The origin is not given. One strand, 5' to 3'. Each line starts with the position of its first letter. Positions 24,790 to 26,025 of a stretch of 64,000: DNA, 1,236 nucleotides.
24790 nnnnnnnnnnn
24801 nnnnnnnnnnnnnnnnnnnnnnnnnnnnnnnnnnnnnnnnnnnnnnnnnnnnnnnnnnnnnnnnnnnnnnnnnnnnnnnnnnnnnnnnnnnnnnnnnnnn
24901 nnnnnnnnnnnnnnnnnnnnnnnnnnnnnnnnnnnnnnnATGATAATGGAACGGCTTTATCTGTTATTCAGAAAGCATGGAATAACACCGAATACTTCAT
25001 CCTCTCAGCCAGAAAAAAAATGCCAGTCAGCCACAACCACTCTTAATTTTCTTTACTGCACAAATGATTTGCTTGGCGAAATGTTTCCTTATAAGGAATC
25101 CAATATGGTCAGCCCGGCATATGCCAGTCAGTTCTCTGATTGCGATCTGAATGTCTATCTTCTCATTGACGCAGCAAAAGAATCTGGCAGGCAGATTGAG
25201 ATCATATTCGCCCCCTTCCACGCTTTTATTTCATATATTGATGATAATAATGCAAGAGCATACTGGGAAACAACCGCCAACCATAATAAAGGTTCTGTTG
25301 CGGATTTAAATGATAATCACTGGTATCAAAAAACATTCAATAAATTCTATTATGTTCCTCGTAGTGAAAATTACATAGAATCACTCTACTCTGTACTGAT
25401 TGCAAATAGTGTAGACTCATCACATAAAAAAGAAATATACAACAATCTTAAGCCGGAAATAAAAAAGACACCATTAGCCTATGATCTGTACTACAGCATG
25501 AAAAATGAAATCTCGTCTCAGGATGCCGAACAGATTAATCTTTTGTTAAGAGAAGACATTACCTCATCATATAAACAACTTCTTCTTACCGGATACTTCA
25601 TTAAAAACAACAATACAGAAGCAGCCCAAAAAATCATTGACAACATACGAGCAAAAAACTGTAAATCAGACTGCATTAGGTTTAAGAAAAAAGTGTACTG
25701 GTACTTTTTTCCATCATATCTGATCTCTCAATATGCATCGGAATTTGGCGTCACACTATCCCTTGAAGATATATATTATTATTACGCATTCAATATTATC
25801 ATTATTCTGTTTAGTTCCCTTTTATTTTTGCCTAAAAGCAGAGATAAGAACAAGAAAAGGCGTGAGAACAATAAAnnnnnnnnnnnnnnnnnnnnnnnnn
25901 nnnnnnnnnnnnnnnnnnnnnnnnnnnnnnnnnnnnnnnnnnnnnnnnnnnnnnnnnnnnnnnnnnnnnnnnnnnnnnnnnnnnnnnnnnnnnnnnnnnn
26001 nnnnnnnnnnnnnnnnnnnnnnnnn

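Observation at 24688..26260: About 1.6-kb AT-rich insert between trbI and traC with a convergent gene pair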

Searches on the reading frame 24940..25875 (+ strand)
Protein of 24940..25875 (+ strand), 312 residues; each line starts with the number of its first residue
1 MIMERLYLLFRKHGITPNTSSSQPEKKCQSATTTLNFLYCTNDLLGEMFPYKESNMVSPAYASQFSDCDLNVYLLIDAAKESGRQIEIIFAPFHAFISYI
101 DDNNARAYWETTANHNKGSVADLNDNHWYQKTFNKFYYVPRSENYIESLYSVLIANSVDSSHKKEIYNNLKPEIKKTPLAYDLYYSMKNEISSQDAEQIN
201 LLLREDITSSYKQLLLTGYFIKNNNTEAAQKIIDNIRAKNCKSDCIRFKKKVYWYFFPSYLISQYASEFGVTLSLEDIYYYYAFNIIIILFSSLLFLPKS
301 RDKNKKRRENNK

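Call 76: list_cluster_members(proteins=[window:24940-25875:+, window:24771-25043:+, window:25825-26301:-, window:25825-26238:-])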
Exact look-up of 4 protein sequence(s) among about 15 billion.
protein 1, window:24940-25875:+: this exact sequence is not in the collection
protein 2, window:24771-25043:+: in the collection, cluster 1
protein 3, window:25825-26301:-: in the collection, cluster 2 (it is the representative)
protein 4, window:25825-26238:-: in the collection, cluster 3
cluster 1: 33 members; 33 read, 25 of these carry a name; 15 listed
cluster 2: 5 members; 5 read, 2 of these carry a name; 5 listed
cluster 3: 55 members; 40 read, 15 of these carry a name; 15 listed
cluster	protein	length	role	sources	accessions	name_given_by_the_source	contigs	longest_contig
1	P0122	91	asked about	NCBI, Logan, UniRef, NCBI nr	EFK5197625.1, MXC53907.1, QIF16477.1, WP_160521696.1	hypothetical protein [Escherichia coli] | hypothetical protein n=1 Tax=Escherichia coli TaxID=562 RepID=UPI00136F01B3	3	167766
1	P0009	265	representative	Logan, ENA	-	-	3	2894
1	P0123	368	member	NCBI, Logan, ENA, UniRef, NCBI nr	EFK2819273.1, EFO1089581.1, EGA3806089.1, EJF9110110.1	hypothetical protein [Escherichia coli] | hypothetical protein n=2 Tax=Escherichia coli TaxID=562 RepID=UPI000707CD19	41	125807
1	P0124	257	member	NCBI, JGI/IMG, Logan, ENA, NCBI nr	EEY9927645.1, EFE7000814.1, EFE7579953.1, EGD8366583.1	hypothetical protein JS485_004404 [Escherichia coli] | hypothetical protein [Escherichia coli]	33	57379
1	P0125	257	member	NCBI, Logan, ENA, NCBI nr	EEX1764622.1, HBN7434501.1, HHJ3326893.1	TPA: hypothetical protein ACQJQ5_005099 [Escherichia coli] | hypothetical protein [Escherichia coli]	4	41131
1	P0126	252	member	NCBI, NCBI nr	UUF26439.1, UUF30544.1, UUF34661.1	hypothetical protein NQB69_26080 (plasmid) [Escherichia coli] | hypothetical protein NQB67_26160 [Escherichia coli]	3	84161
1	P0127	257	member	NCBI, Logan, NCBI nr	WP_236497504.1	hypothetical protein [Escherichia coli]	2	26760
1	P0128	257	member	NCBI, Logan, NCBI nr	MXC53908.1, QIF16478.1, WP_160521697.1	hypothetical protein [Escherichia coli]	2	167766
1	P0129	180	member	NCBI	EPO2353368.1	hypothetical protein ACT7IL_004384 [Escherichia coli]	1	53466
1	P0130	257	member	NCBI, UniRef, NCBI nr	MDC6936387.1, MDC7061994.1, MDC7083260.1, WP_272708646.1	hypothetical protein [Escherichia coli] | hypothetical protein n=1 Tax=Escherichia coli TaxID=562 RepID=UPI00234E2733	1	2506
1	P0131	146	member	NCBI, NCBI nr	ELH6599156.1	hypothetical protein Q9K64_004372, partial [Escherichia coli] | hypothetical protein [Escherichia coli]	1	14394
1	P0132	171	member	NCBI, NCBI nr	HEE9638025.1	TPA: hypothetical protein R8F02_004969, partial [Escherichia coli] | hypothetical protein [Escherichia coli]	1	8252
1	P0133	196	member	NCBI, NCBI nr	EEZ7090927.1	hypothetical protein DBL28_004743, partial [Escherichia coli] | hypothetical protein [Escherichia coli]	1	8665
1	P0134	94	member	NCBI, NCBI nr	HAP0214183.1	TPA: hypothetical protein IRQ22_004123, partial [Escherichia coli] | hypothetical protein [Escherichia coli]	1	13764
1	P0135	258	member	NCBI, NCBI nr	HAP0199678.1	TPA: hypothetical protein IRP89_004657, partial [Escherichia coli] | hypothetical protein [Escherichia coli]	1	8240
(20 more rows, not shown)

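Call 77: find_encoding_contigs(protein=P0124, flank=2000, max_places=10)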
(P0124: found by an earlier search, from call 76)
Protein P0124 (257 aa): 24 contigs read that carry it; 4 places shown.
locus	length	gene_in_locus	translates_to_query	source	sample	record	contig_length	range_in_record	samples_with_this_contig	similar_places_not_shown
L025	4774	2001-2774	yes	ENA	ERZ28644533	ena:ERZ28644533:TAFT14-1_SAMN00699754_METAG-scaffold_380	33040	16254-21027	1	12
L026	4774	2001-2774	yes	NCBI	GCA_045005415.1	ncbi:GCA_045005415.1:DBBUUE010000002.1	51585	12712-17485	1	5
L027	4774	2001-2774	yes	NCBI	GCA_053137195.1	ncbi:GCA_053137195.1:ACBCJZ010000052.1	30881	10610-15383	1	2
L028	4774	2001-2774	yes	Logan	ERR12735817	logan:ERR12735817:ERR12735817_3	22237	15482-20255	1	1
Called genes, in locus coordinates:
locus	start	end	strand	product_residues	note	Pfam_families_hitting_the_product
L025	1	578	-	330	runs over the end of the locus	PF06834:TraU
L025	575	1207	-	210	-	PF12477:TraW_N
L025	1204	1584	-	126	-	PF09677:TrbI_Ftype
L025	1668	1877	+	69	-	-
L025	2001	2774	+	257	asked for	-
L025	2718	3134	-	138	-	-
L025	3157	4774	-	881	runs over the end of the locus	PF11130:TraC_F_IV, PF19044:P-loop_TraG, PF01935:DUF87 (weak)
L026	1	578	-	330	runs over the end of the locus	PF06834:TraU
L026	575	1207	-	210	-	PF12477:TraW_N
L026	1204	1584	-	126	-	PF09677:TrbI_Ftype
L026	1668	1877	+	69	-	-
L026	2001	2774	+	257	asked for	-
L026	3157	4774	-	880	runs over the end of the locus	PF11130:TraC_F_IV, PF01935:DUF87 (weak), PF19044:P-loop_TraG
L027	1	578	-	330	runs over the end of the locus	PF06834:TraU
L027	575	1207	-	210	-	PF12477:TraW_N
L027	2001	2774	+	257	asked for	-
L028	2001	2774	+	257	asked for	-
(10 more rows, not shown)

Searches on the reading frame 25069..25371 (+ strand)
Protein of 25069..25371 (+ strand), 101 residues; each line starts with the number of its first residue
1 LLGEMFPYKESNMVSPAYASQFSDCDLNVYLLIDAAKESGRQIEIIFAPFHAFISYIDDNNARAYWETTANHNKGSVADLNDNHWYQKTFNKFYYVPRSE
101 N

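Call 96: search_solved_structures(query=A8, max_evalue=10, show_alignments=4)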
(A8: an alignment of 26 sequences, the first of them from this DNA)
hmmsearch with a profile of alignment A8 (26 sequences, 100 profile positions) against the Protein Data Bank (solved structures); distinct sequences matched with E-value up to 10: 2.
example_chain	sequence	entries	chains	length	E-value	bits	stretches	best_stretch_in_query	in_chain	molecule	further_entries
7unp_A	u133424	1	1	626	0.17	15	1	18-88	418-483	Glucanase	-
5yzv_A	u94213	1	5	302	0.23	14.6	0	44-84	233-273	Probable serine/threonine-protein kinase PkwA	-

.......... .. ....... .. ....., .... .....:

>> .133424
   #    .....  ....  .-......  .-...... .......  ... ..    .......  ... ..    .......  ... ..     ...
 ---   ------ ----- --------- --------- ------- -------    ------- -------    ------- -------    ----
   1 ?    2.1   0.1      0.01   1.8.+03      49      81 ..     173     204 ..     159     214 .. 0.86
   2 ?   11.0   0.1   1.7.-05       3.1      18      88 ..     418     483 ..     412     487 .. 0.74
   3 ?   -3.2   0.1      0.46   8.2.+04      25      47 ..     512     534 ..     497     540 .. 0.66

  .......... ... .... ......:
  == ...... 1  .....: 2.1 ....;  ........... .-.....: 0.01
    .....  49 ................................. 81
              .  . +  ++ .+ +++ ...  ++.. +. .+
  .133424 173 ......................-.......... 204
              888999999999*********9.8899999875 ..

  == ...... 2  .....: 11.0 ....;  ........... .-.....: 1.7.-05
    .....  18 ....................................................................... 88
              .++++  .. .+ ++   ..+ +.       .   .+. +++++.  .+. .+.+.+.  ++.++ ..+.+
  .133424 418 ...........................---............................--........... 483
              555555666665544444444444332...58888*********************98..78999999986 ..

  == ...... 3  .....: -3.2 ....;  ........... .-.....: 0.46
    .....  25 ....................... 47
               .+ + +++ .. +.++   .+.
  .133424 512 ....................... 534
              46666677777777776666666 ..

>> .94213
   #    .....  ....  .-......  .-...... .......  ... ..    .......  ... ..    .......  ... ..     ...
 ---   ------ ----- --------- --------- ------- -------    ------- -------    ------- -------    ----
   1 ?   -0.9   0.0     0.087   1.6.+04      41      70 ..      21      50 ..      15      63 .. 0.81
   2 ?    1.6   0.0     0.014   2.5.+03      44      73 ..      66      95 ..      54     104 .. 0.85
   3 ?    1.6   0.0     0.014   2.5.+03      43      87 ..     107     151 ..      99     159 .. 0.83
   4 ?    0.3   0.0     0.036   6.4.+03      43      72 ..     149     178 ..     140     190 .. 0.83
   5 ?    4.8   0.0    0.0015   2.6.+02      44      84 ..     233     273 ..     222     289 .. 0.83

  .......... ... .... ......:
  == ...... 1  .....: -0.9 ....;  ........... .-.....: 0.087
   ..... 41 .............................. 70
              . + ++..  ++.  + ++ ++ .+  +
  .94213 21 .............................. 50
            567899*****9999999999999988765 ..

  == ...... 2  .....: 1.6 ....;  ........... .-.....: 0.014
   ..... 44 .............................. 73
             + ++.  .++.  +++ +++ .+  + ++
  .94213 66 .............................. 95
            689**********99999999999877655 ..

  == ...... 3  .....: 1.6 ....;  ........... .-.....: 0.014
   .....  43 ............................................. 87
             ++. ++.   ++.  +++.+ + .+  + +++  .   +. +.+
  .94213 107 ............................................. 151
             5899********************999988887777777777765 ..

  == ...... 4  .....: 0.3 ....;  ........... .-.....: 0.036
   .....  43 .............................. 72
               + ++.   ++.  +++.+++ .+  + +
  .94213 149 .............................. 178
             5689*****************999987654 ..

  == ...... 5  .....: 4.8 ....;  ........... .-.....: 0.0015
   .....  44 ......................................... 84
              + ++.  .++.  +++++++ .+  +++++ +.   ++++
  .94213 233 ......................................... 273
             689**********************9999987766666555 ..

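Call 98: profile_search(alignment_id=A8)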
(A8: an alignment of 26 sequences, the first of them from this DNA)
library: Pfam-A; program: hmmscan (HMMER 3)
A. the first sequence (101 residues): domains with independent E <= 10: 0; with E <= 0.001: 0
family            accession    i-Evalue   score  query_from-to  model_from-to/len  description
(no Pfam family matches the first sequence, even at E <= 10)
B. every sequence of the alignment scanned on its own (26 sequences): families by number of members that match
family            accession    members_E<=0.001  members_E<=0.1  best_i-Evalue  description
Beta-prop_WDR11_1 PF23751.1                  0               1        9.8e-02  WDR11 first beta-propeller
